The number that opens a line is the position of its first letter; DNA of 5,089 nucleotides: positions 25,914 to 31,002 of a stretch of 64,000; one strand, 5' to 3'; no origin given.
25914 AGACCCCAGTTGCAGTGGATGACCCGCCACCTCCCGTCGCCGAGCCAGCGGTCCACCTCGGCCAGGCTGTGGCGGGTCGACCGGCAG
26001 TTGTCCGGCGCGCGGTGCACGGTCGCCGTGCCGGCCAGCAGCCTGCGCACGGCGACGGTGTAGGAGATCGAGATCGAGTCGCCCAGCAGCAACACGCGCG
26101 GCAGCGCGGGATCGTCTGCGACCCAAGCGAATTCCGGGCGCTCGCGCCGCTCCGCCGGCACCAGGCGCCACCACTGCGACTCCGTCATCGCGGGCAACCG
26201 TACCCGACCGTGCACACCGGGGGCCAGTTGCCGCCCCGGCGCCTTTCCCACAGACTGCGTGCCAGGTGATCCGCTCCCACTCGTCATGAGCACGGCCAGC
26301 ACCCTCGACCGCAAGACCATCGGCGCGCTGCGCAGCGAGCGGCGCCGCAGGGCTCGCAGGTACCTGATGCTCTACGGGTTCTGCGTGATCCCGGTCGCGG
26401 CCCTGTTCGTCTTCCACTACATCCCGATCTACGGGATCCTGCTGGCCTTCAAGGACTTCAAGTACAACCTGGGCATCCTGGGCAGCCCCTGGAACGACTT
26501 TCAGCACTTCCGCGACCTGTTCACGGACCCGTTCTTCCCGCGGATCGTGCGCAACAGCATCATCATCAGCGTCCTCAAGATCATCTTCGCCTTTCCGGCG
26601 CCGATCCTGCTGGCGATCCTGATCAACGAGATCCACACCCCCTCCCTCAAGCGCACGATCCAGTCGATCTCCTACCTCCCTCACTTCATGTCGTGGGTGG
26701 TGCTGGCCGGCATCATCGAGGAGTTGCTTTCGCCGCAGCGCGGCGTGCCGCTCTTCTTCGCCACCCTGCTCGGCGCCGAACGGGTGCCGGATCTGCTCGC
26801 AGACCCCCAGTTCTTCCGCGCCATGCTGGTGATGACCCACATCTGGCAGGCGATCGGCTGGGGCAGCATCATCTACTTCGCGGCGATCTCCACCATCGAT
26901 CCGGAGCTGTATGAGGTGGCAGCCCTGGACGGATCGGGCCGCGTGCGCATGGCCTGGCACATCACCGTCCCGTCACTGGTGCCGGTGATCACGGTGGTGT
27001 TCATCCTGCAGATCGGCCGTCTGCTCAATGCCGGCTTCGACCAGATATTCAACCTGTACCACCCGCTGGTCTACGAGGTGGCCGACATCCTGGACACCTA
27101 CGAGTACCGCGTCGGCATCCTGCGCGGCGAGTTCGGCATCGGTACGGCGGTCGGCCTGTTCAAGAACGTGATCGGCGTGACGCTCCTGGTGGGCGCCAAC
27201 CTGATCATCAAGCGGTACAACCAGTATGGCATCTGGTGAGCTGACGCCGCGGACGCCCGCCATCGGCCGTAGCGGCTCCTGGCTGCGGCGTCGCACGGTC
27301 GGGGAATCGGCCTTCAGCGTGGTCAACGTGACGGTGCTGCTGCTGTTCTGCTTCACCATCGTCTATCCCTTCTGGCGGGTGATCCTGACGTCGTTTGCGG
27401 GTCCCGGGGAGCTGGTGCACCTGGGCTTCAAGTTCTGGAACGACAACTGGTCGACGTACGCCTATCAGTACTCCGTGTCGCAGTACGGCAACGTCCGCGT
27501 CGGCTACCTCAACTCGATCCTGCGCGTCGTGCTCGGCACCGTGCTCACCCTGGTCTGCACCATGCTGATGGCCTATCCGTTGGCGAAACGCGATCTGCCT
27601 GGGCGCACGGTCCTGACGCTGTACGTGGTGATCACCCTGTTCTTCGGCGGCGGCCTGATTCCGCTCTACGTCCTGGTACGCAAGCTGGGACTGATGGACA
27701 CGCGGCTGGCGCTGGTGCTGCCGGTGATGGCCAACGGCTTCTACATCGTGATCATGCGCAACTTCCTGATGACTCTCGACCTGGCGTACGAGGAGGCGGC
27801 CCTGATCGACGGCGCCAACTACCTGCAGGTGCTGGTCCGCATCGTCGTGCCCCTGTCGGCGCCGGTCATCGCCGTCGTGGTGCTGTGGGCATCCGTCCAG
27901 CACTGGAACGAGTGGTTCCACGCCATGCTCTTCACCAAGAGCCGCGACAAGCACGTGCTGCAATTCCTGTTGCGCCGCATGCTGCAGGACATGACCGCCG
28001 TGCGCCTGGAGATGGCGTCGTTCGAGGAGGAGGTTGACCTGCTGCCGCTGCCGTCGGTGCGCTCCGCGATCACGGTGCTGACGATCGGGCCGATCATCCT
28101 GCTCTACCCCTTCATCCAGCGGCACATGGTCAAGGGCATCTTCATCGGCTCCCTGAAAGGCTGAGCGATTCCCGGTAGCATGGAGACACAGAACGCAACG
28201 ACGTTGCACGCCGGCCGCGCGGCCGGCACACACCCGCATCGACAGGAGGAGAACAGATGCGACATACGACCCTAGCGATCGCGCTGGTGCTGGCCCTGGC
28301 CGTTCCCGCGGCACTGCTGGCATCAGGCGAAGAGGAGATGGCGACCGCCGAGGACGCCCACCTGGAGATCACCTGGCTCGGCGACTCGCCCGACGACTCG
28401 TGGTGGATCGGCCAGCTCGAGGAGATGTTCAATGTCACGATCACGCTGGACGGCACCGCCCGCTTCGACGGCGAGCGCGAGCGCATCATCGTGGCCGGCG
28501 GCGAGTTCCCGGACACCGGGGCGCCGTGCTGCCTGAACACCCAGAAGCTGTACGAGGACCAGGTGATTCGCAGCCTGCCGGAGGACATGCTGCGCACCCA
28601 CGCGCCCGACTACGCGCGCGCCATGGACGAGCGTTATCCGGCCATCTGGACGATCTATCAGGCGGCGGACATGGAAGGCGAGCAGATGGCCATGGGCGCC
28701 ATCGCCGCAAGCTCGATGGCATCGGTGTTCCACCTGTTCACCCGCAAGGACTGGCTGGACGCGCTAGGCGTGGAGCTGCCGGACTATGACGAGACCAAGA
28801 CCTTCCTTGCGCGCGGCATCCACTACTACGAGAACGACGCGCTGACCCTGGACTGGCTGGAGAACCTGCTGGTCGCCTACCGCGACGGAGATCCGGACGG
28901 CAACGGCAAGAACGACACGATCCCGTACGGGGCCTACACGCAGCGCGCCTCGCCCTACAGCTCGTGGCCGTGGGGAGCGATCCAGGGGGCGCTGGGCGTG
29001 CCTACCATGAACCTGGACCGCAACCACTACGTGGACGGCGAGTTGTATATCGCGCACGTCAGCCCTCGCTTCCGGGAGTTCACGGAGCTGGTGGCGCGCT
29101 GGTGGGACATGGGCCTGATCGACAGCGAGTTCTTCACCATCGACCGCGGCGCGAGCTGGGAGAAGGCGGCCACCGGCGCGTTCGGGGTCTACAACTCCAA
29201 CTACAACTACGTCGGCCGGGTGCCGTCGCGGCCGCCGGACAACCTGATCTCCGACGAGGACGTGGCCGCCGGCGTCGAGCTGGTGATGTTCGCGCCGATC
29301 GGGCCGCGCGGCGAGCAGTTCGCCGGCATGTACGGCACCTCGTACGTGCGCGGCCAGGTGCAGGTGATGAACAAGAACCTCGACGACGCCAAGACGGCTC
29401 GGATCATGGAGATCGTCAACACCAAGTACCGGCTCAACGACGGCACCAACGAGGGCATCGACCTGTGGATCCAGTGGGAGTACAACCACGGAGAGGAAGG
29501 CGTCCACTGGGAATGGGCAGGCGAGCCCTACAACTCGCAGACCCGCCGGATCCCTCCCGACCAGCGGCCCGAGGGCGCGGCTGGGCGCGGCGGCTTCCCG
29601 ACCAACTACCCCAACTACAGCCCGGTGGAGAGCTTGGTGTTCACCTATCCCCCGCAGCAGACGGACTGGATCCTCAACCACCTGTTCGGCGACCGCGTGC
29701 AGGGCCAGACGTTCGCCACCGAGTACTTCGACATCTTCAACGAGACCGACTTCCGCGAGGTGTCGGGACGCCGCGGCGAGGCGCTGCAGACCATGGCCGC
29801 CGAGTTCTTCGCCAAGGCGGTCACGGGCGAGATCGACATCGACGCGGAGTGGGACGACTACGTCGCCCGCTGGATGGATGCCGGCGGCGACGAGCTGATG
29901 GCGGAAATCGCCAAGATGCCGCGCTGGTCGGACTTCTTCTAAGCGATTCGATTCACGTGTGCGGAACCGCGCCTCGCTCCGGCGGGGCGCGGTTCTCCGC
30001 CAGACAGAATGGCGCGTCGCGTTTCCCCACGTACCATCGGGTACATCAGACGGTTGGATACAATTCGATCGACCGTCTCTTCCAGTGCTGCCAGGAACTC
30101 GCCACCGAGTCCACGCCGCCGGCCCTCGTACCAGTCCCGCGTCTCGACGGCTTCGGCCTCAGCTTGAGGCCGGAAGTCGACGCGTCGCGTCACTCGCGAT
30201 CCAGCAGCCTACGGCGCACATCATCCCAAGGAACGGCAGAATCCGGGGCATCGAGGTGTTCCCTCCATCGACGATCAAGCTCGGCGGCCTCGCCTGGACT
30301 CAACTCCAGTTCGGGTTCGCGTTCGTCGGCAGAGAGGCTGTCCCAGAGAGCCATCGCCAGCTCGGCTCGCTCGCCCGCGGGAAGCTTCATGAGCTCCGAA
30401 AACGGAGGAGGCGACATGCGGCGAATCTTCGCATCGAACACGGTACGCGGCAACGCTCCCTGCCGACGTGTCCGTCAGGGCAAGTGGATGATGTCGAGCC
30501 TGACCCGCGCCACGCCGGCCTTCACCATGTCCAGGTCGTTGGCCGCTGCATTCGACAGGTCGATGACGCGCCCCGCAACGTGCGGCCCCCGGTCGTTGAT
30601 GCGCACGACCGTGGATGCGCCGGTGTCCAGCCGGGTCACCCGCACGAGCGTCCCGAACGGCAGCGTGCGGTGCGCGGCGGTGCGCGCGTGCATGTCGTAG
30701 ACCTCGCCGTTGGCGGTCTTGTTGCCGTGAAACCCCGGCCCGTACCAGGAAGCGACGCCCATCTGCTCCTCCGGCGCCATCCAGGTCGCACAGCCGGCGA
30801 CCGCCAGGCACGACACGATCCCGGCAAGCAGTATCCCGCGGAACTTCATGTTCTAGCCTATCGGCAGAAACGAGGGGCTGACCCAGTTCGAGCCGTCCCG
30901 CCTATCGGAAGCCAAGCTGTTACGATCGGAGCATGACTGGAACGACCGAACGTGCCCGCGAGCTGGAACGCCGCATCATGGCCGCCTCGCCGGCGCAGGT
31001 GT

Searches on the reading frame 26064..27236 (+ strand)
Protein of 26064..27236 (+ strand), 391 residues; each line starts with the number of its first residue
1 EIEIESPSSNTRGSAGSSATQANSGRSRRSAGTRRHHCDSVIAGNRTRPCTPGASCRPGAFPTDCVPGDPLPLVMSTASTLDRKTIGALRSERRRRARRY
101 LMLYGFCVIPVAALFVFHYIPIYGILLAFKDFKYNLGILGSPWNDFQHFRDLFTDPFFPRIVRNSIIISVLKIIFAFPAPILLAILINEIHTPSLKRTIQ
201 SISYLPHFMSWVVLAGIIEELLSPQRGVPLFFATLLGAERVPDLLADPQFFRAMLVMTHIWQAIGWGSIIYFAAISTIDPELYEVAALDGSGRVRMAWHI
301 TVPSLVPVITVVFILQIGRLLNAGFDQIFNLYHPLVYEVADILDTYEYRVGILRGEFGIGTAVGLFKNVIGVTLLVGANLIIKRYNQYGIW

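Call 32: search_protein_families(library=pfam, proteins=[window:26064-27236:+], max_evalue=0.001)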
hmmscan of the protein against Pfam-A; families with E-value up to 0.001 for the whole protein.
window:26064-27236:+ (391 aa): 1 family
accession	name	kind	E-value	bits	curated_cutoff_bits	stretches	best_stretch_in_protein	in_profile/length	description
PF00528.27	BPD_transp_1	-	3.8e-12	46.8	26.4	1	178-381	3-178/184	Binding-protein-dependent transport system inner membrane component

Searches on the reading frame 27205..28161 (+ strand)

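Call 32: search_protein_families(library=pfam, proteins=[window:27205-28161:+], max_evalue=0.001)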
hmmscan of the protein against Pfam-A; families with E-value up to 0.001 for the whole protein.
window:27205-28161:+ (319 aa): 1 family
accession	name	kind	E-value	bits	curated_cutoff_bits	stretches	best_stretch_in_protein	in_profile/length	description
PF00528.27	BPD_transp_1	-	4.2e-12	46.6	26.4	1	117-312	23-182/184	Binding-protein-dependent transport system inner membrane component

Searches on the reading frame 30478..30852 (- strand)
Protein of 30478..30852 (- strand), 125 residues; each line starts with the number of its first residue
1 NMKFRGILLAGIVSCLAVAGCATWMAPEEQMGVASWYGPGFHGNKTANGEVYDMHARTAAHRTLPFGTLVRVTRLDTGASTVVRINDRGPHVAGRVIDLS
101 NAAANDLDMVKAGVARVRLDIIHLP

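Call 32: search_protein_families(library=pfam, proteins=[window:30478-30852:-], max_evalue=0.001)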
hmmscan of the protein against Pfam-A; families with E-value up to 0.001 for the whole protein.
window:30478-30852:- (125 aa): 1 family
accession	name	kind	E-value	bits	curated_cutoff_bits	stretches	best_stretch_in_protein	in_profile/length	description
PF03330.24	DPBB_1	-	1.7e-27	95.9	28.8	1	30-118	2-82/83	Lytic transglycolase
